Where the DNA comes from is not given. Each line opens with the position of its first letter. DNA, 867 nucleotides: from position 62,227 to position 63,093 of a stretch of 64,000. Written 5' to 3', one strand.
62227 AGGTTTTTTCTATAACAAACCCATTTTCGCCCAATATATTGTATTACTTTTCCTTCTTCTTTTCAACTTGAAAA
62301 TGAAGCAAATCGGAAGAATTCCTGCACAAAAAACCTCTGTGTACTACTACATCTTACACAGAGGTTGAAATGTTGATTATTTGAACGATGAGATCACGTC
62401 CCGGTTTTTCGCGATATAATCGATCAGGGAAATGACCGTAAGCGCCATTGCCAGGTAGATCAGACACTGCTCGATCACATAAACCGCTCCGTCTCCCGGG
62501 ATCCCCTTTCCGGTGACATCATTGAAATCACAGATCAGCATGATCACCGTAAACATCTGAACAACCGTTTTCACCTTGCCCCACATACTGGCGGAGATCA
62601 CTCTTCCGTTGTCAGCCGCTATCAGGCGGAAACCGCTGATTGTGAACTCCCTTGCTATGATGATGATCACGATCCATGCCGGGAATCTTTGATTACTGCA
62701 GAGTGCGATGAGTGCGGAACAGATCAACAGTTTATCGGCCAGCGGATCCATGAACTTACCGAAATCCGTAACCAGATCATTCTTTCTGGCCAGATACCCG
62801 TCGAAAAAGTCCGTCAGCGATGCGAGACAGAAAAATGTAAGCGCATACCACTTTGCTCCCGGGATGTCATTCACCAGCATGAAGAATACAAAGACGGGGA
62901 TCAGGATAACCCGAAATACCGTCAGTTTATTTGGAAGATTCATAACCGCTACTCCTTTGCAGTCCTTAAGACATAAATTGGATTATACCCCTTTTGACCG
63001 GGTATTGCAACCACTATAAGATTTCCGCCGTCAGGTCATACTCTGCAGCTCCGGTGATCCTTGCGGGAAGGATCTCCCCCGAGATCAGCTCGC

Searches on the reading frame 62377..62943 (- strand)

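Call 53: search_protein_families(library=pfam, proteins=[window:62377-62943:-], max_evalue=0.01)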
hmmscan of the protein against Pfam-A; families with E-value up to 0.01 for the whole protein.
window:62377-62943:- (188 aa): 1 family
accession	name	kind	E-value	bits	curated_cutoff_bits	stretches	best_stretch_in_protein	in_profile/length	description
PF01066.26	CDP-OH_P_transf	-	7.8e-51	172.9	22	1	1-171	1-152/152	CDP-alcohol phosphatidyltransferase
